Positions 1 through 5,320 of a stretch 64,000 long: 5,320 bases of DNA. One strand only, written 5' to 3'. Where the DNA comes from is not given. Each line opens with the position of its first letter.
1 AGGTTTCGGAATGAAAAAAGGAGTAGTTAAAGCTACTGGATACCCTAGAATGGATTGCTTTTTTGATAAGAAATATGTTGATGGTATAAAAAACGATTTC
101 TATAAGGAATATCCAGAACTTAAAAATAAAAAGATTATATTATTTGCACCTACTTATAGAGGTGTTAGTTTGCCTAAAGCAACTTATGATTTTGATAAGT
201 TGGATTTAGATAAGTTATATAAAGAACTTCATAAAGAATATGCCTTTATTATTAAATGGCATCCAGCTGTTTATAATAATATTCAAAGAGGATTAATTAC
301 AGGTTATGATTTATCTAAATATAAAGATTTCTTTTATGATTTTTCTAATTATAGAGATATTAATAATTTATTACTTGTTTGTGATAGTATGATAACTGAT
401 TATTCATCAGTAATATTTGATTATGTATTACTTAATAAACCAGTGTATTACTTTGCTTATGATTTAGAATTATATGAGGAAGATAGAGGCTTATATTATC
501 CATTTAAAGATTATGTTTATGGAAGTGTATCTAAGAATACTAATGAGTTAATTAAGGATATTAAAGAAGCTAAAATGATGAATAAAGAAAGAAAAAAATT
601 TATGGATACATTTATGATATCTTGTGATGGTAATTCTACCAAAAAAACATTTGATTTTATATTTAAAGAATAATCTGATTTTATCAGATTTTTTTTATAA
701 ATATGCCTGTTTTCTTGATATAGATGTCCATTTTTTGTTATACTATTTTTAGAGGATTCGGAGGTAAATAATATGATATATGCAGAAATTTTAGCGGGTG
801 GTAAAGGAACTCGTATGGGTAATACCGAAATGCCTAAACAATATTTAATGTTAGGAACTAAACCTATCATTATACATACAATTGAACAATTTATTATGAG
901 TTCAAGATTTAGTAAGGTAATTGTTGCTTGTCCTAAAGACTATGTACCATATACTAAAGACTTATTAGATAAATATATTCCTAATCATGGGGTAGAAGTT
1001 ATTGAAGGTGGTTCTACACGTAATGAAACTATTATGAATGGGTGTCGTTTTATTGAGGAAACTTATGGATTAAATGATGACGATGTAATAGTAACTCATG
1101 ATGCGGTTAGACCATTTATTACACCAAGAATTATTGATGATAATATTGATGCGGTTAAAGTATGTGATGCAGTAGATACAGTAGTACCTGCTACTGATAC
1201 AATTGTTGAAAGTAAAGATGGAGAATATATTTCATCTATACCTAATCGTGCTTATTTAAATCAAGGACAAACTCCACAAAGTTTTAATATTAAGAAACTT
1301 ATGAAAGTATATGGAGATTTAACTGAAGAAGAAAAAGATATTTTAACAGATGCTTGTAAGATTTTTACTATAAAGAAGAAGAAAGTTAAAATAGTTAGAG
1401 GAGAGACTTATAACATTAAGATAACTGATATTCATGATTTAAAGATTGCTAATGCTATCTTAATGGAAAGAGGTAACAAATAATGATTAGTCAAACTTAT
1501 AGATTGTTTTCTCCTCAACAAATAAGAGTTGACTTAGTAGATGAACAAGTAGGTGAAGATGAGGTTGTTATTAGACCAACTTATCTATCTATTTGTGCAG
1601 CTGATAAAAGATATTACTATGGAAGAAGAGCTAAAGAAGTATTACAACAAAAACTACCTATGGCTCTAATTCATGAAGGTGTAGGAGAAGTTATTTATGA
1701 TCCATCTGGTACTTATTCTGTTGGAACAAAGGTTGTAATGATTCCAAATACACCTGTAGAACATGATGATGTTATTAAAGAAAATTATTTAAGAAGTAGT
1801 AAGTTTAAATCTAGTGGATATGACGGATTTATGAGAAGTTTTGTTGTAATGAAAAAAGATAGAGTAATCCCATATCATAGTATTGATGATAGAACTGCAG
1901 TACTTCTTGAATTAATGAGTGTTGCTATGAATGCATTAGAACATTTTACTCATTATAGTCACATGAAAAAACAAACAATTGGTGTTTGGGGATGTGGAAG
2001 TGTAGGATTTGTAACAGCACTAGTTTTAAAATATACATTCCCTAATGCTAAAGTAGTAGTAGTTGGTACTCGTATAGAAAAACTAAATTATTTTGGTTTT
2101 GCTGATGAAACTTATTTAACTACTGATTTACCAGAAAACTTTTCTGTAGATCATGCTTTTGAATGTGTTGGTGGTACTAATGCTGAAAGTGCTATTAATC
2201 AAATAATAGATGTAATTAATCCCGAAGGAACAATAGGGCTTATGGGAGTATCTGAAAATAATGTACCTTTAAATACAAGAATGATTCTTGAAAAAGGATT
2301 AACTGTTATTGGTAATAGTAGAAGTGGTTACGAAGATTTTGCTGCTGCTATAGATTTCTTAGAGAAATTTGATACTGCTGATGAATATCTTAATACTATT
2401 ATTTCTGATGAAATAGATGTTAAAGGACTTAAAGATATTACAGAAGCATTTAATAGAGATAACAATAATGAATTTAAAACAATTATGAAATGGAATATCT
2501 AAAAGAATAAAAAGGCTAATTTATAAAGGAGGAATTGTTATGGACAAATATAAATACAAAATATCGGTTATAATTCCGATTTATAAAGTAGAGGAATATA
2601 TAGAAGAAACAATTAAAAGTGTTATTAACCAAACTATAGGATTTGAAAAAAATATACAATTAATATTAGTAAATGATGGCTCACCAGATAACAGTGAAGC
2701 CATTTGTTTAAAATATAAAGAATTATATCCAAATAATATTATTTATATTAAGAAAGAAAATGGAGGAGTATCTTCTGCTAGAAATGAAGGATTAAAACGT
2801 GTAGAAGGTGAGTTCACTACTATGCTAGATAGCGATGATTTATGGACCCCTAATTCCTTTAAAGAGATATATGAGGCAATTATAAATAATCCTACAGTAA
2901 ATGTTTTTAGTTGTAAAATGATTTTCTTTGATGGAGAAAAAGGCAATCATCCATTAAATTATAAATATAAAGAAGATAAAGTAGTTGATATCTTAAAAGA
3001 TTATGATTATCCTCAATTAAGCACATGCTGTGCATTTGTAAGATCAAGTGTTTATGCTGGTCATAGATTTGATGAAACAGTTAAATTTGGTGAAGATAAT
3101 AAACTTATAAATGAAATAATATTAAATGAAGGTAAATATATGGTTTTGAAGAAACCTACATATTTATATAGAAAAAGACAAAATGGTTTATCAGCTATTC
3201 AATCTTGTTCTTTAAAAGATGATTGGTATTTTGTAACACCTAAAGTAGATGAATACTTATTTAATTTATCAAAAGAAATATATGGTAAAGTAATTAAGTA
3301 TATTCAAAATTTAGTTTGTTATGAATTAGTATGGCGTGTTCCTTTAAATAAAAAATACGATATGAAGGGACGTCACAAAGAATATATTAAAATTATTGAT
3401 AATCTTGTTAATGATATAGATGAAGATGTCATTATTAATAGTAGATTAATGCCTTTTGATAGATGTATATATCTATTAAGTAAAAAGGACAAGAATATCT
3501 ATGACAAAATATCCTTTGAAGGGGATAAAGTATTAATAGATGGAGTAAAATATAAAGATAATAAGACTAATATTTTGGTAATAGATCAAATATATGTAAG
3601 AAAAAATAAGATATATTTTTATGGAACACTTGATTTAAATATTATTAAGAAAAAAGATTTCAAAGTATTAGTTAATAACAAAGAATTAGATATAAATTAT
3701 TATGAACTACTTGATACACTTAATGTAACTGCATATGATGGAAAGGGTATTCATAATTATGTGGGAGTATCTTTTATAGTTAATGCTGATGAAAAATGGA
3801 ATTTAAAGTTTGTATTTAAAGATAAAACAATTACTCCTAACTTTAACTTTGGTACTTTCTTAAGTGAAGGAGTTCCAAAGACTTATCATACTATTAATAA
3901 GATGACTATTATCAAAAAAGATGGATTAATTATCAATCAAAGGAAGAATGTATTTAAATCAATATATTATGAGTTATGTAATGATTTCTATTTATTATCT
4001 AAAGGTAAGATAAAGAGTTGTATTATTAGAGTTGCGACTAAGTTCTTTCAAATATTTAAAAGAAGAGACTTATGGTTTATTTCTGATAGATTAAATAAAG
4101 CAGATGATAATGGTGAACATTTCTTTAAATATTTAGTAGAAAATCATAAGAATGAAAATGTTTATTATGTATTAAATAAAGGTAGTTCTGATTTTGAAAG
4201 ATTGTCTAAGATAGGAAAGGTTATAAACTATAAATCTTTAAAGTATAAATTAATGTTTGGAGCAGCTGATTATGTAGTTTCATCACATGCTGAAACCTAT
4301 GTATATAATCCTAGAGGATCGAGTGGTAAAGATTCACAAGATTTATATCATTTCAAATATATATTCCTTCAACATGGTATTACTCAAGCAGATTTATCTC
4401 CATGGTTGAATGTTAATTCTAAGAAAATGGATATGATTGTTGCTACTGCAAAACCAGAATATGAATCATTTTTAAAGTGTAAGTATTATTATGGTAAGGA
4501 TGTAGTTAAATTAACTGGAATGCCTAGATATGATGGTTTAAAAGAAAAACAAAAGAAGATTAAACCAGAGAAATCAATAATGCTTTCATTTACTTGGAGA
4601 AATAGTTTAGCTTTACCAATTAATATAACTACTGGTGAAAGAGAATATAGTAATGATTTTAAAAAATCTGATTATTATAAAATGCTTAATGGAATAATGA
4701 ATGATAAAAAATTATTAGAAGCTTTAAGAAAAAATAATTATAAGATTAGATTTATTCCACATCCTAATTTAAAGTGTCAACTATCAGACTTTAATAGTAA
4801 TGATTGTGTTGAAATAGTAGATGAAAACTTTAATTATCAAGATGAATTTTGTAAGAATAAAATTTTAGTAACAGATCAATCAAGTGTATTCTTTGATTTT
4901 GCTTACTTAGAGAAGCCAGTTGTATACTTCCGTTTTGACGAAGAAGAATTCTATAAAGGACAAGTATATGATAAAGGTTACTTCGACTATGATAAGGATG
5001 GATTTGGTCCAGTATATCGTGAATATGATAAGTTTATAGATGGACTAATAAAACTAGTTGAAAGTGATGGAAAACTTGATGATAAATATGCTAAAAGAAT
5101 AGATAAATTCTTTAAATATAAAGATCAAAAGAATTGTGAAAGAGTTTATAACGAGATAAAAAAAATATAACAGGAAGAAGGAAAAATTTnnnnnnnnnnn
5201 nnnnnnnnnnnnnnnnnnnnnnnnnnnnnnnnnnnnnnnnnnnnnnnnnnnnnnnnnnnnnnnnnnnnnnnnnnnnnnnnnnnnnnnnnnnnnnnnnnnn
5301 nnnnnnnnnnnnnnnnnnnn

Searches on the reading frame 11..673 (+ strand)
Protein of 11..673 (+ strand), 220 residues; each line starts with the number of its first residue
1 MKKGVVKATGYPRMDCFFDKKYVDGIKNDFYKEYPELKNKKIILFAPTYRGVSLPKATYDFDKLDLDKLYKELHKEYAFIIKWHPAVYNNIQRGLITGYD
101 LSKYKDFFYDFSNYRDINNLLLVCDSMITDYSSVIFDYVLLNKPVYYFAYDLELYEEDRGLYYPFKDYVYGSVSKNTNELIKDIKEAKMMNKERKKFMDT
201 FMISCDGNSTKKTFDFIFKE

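Call 7: search_protein_families(library=pfam, proteins=[window:11-673:+], max_evalue=0.0001)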
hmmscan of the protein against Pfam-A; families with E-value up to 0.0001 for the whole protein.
window:11-673:+ (220 aa): 1 family
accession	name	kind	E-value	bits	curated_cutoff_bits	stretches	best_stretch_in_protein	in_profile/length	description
PF04464.20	Glyphos_transf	-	2.1e-54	185.3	22.1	1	3-219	157-367/367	CDP-Glycerol:Poly(glycerophosphate) glycerophosphotransferase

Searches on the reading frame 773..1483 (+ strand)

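Call 7: search_protein_families(library=pfam, proteins=[window:773-1483:+], max_evalue=0.0001)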
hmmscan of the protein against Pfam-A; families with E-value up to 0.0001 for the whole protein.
window:773-1483:+ (236 aa): 4 families
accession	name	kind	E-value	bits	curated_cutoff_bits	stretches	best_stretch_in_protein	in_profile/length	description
PF01128.25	IspD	-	1.7e-43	149.4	27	1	6-231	5-220/221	2-C-methyl-D-erythritol 4-phosphate cytidylyltransferase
PF12804.13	NTP_transf_3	-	9.1e-10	39.4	27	1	6-142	3-124/160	MobA-like NTP transferase domain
PF02348.25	CTP_transf_3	-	1.6e-05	25.2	22.6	1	22-178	16-170/217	Cytidylyltransferase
PF00483.29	NTP_transferase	-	6.6e-05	23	21.2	1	6-65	4-65/245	Nucleotidyl transferase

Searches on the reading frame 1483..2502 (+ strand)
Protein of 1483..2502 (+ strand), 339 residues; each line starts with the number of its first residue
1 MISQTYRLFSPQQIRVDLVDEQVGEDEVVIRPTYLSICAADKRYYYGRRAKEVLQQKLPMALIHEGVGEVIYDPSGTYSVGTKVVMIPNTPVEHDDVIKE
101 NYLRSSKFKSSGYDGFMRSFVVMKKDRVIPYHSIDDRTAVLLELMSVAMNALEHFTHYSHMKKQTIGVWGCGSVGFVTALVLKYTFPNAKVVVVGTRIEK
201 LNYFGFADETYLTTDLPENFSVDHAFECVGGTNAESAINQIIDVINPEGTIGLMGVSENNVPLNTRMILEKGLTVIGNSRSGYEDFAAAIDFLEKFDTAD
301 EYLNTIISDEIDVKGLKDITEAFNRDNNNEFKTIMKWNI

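Call 7: search_protein_families(library=pfam, proteins=[window:1483-2502:+], max_evalue=0.0001)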
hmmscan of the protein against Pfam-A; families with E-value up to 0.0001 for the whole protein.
window:1483-2502:+ (339 aa): 3 families
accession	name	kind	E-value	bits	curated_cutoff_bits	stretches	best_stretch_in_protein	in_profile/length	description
PF16912.11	Glu_dehyd_C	-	1.9e-12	47.6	34.9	1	138-335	3-209/211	Glucose dehydrogenase C-terminus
PF00107.32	ADH_zinc_N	-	1.1e-10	42.1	31.8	1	219-294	56-128/129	Zinc-binding dehydrogenase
PF08240.17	ADH_N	-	9.6e-10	39.1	23.5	1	24-131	1-102/104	Alcohol dehydrogenase GroES-like domain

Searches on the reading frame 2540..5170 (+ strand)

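Call 7: search_protein_families(library=pfam, proteins=[window:2540-5170:+], max_evalue=0.0001)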
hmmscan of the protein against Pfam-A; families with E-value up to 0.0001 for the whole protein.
window:2540-5170:+ (876 aa): 4 families
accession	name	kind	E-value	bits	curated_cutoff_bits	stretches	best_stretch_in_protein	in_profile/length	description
PF04464.20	Glyphos_transf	-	1.7e-44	152.8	22.1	1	499-874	4-366/367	CDP-Glycerol:Poly(glycerophosphate) glycerophosphotransferase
PF00535.33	Glycos_transf_2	-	3.5e-33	115.3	23.3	1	9-171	1-163/168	Glycosyl transferase family 2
PF13641.12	Glyco_tranf_2_3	-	1e-13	52.3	27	1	8-207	3-208/230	Glycosyltransferase like family 2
PF10111.15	Glyco_tranf_2_2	-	2.7e-12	47.2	27.3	1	9-112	1-104/276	Glycosyltransferase like family 2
